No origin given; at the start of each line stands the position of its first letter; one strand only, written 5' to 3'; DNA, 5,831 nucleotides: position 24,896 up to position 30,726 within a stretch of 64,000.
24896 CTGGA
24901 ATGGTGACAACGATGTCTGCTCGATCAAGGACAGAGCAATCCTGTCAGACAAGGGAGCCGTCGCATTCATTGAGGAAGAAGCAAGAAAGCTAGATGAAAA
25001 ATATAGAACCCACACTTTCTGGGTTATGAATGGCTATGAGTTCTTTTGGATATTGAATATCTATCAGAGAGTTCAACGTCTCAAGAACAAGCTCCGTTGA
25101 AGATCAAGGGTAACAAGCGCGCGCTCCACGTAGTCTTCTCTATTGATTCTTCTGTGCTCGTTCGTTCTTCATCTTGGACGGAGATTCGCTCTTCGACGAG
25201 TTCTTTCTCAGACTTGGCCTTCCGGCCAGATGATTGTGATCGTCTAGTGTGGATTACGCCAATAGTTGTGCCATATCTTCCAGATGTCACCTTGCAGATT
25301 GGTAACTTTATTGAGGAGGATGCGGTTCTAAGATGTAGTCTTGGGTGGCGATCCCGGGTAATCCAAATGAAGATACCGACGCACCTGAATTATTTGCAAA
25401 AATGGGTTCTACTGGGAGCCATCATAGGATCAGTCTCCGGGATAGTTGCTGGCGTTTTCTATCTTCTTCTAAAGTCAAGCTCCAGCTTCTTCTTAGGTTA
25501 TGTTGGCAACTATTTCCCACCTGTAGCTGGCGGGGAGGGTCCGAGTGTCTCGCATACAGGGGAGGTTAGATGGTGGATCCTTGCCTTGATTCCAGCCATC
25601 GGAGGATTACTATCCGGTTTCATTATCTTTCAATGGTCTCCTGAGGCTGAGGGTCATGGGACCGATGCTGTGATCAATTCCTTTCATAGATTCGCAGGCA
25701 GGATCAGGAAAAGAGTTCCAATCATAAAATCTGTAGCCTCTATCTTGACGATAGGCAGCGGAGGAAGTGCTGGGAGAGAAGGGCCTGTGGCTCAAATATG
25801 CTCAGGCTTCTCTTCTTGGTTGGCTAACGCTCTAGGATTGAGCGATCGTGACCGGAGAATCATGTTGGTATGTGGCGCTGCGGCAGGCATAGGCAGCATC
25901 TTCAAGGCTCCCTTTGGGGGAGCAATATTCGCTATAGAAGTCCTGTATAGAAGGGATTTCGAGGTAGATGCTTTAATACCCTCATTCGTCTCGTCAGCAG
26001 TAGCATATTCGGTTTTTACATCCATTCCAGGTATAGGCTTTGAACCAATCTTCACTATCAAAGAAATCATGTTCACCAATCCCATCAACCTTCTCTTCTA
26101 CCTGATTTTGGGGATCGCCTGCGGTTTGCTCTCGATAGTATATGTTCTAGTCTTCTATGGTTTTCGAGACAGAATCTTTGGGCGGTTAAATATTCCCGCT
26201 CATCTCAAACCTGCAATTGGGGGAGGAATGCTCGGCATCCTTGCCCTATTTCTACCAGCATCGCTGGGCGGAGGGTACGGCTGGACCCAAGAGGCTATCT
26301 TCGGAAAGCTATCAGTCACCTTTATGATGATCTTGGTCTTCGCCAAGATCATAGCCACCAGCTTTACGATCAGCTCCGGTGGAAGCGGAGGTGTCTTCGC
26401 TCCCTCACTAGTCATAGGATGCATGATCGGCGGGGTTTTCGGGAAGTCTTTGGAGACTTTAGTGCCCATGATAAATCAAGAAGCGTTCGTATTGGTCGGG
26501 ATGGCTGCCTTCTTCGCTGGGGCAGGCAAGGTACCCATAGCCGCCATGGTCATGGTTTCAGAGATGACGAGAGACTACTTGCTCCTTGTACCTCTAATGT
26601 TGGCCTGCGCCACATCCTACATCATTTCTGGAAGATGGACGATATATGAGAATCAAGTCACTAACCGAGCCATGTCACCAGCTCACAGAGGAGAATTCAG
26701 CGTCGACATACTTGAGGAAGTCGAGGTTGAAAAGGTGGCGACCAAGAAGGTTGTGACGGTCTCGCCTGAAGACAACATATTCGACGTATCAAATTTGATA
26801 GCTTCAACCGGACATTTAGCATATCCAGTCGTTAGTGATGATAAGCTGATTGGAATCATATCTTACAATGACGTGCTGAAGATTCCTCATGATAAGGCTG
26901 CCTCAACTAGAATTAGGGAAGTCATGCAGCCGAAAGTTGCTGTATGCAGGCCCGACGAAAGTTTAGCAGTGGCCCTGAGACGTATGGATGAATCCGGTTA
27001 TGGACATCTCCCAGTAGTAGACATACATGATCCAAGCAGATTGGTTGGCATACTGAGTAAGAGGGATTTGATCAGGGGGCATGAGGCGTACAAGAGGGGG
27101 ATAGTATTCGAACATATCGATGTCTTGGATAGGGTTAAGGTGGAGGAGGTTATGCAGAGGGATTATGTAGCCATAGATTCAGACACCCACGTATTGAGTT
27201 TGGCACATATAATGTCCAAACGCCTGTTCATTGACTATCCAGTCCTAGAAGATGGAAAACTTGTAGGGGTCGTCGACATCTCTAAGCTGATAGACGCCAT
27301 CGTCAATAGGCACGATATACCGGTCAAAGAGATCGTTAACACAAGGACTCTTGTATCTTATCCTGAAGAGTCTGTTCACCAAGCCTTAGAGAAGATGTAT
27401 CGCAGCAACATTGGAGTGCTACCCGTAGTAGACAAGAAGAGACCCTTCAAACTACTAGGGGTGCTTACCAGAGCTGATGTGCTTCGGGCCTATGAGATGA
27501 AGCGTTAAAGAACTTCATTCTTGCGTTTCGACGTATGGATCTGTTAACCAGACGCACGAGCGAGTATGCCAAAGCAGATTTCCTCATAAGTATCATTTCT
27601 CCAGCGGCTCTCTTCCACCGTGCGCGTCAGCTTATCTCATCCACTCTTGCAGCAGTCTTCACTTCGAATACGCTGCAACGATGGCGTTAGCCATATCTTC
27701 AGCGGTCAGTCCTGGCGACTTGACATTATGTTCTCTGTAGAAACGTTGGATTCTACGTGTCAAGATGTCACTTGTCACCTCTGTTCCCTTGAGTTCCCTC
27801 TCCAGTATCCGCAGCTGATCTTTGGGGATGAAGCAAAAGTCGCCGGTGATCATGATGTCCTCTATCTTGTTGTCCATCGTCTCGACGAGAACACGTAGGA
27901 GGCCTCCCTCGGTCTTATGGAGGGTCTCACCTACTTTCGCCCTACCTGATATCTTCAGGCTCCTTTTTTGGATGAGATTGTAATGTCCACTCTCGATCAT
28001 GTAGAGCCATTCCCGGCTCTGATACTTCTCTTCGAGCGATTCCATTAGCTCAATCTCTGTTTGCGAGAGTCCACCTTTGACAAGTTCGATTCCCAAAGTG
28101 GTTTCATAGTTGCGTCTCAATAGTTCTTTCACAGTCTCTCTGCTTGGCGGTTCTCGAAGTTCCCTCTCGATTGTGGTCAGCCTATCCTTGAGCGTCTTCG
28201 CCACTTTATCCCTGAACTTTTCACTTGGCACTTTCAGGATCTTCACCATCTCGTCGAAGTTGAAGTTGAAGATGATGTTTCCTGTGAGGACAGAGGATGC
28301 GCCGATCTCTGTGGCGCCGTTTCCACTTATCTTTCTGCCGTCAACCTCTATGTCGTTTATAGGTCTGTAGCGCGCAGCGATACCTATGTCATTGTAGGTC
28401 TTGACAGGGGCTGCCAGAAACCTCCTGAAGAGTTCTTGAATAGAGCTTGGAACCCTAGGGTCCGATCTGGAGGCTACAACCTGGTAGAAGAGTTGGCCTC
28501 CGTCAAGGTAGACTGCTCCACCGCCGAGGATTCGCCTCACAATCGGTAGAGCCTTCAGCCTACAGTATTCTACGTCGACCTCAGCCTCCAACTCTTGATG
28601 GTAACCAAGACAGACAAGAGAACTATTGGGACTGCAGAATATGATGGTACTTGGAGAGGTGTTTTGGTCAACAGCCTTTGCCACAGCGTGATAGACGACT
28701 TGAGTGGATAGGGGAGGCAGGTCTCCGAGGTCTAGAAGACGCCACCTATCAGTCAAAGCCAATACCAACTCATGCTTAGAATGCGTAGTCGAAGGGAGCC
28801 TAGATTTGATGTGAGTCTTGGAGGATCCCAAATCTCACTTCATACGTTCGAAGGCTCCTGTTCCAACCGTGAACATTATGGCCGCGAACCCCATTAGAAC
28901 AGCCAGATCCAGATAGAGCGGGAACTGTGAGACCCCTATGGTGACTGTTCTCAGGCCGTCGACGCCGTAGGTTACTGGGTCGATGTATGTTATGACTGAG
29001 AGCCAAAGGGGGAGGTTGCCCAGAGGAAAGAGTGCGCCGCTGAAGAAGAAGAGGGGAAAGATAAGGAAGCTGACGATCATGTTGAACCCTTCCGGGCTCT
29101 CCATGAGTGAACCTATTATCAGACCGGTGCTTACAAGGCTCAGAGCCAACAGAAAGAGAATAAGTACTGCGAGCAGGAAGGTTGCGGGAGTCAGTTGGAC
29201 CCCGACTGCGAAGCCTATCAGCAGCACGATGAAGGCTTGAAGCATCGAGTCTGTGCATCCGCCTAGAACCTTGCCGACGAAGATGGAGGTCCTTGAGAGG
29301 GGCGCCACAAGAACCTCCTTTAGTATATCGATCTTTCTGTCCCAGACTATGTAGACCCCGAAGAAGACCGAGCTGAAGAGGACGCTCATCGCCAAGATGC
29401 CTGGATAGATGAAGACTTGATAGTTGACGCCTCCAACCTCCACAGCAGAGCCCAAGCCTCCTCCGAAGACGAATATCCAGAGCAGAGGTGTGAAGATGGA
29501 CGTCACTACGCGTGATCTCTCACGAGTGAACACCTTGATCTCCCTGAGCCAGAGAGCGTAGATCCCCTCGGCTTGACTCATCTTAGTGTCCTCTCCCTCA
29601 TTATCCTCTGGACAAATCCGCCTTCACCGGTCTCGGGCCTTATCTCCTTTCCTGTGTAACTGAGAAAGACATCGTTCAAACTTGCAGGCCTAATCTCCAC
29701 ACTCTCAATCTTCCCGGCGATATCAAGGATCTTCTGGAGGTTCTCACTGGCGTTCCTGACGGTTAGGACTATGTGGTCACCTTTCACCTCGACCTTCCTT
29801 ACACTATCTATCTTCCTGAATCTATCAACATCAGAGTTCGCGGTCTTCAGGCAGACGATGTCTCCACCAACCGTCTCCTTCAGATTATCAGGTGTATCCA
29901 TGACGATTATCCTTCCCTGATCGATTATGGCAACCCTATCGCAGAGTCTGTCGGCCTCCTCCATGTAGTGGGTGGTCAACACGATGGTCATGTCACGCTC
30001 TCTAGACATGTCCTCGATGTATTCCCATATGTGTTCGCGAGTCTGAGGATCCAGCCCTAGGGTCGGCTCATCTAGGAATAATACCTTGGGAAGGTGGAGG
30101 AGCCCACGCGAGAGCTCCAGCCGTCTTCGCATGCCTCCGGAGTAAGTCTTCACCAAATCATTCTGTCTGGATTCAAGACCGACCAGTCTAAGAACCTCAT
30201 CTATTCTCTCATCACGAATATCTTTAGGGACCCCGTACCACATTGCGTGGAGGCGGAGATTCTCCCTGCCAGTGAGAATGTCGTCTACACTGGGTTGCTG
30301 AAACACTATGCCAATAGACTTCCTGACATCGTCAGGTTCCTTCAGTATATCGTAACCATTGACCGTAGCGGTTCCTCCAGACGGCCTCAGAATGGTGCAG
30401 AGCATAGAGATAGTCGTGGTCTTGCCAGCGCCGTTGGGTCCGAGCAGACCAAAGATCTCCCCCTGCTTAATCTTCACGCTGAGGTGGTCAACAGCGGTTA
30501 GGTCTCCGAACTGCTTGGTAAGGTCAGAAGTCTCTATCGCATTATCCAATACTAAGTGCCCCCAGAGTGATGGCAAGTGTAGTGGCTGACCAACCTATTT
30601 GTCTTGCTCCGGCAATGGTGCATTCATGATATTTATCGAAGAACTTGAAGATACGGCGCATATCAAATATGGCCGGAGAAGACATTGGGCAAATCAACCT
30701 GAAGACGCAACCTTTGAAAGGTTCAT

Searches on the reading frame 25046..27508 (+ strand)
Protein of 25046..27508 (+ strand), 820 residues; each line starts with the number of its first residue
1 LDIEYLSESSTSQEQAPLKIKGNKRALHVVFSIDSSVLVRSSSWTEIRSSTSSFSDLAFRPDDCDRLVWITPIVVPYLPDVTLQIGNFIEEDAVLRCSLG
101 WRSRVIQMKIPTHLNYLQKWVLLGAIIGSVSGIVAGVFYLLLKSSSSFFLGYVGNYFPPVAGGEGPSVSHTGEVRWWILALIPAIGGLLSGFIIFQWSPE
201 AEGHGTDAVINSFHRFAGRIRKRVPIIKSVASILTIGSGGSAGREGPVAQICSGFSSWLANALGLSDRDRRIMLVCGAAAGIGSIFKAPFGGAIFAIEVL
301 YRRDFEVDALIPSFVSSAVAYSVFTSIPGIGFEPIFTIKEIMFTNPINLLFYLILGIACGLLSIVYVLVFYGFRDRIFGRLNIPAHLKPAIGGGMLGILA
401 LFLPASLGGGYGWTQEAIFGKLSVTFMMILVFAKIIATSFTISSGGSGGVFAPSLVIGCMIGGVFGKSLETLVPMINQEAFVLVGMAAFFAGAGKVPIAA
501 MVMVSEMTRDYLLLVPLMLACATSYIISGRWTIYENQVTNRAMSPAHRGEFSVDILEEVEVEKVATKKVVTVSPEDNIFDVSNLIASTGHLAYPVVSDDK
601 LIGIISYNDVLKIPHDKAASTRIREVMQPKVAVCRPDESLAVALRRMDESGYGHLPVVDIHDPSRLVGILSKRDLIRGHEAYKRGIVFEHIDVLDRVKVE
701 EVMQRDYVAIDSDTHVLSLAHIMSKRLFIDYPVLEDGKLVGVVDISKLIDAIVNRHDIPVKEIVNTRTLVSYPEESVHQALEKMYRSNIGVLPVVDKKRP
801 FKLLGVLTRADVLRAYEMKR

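Call 45: search_protein_families(library=pfam, proteins=[window:25046-27508:+], max_evalue=0.00001)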
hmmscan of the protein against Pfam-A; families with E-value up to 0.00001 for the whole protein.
window:25046-27508:+ (820 aa): 2 families
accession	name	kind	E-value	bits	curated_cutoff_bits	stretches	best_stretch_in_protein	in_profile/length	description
PF00654.25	Voltage_CLC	-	5.1e-96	322.3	24.8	1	186-528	1-345/346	Voltage gated chloride channel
PF00571.33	CBS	-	1.7e-47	159.9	24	4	623-677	1-53/57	CBS domain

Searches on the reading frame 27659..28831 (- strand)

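Call 45: search_protein_families(library=pfam, proteins=[window:27659-28831:-], max_evalue=0.00001)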
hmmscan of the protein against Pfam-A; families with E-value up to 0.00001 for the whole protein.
window:27659-28831:- (390 aa): 2 families
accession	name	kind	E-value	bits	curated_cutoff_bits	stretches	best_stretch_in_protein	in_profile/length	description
PF21948.1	LplA-B_cat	-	7e-39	134.3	27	1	48-240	10-197/200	Lipoyl protein ligase A/B catalytic domain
PF10437.14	Lip_prot_lig_C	-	3.8e-06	27.2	24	1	305-384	10-85/85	Bacterial lipoate protein ligase C-terminus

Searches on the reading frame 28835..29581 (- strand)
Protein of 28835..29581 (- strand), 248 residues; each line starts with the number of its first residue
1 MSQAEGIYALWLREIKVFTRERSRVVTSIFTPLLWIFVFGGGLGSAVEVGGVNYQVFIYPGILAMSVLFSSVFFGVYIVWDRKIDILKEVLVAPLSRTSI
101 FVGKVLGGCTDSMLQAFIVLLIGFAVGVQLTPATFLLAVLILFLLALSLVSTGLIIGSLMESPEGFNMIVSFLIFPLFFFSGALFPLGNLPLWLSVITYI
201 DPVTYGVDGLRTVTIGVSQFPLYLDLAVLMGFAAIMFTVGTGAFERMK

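Call 45: search_protein_families(library=pfam, proteins=[window:28835-29581:-], max_evalue=0.00001)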
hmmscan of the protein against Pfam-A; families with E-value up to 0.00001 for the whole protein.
window:28835-29581:- (248 aa): 2 families
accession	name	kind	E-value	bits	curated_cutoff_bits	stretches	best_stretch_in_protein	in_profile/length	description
PF01061.29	ABC2_membrane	-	1.3e-38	133.1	26.9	1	7-213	3-209/211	ABC-2 type transporter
PF12698.13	ABC2_membrane_3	-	2.5e-21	76.6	31.6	1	53-239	159-344/347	ABC-2 family transporter protein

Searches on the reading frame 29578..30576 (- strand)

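Call 45: search_protein_families(library=pfam, proteins=[window:29578-30576:-], max_evalue=0.00001)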
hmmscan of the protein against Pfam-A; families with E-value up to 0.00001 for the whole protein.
window:29578-30576:- (332 aa): 3 families
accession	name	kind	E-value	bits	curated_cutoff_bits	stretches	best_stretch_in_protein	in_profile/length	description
PF00005.33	ABC_tran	-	5.6e-32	111.6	25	1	30-172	2-136/137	ABC transporter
PF13304.12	AAA_21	-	3.9e-12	47.3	27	1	119-203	211-298/304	AAA domain, putative AbiEii toxin, Type IV TA system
PF13732.12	DrrA1-3_C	-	1.5e-10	42.1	27.4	1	228-307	2-80/81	ATP-binding protein DrrA1-3-like, C-terminal domain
